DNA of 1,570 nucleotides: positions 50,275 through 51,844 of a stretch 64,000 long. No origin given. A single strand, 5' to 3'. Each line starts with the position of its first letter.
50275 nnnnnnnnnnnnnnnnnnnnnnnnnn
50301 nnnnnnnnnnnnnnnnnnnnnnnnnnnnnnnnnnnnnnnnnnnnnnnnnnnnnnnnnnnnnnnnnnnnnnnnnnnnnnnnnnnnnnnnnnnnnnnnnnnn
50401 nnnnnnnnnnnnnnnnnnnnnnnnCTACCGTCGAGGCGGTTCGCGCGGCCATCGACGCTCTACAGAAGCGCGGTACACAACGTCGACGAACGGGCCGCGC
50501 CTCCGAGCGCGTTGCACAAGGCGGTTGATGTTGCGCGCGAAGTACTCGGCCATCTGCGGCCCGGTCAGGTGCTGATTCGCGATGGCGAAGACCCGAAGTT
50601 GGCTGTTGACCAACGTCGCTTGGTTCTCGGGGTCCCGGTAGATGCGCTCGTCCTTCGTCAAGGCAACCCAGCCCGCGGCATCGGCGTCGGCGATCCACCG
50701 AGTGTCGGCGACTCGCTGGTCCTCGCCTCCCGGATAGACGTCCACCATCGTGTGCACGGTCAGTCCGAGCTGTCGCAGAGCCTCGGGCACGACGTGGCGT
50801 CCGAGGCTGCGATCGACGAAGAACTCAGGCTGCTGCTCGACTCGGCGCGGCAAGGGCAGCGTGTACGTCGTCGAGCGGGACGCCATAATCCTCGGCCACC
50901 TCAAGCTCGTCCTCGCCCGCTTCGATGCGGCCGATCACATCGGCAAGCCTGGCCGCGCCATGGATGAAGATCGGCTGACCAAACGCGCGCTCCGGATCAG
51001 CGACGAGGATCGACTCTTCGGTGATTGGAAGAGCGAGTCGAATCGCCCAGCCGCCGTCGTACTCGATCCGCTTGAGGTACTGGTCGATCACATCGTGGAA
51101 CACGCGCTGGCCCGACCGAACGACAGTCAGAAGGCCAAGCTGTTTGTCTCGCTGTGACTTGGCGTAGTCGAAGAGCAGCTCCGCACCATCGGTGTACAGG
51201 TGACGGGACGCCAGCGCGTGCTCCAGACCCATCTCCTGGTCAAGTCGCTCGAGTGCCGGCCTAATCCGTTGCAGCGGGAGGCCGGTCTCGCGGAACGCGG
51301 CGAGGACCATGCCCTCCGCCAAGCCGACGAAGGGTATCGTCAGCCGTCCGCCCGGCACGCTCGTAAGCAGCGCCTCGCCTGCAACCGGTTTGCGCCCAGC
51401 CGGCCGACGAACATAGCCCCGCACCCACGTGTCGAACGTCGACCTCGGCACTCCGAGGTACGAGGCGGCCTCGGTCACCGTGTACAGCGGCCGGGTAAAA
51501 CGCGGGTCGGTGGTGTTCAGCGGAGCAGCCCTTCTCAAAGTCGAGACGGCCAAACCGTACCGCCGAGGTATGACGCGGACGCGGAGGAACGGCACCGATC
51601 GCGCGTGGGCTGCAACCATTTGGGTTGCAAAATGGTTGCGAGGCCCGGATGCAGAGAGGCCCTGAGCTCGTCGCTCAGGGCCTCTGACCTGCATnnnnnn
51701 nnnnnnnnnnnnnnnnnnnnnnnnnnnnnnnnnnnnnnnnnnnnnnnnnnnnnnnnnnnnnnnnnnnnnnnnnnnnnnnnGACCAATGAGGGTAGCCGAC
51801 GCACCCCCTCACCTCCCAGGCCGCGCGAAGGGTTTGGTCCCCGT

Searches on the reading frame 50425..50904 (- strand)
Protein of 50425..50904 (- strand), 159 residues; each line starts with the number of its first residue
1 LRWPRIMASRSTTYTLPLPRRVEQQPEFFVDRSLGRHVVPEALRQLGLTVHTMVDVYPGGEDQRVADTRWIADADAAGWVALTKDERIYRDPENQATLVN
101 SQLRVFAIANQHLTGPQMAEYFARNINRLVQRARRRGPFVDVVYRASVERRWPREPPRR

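Call 13: search_protein_families(library=pfam, proteins=[window:50425-50904:-], max_evalue=0.001)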
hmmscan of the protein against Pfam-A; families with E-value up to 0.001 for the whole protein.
window:50425-50904:- (159 aa): 1 family
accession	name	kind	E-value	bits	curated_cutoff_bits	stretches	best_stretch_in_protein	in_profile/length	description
PF18478.7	PIN_10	-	8.2e-17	61.5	26.2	1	26-109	1-83/84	PIN like domain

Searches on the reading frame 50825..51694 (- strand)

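Call 13: search_protein_families(library=pfam, proteins=[window:50825-51694:-], max_evalue=0.001)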
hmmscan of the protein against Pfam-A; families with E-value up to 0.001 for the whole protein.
window:50825-51694:- (289 aa): 2 families
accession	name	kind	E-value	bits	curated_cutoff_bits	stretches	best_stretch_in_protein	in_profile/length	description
PF21321.3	HTH_66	-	1.2e-30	106.1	24.3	1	69-148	1-83/83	Putative DNA-binding HTH domain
PF04255.20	DUF433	-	5.7e-06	26.5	23.6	1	231-282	2-54/56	Protein of unknown function (DUF433)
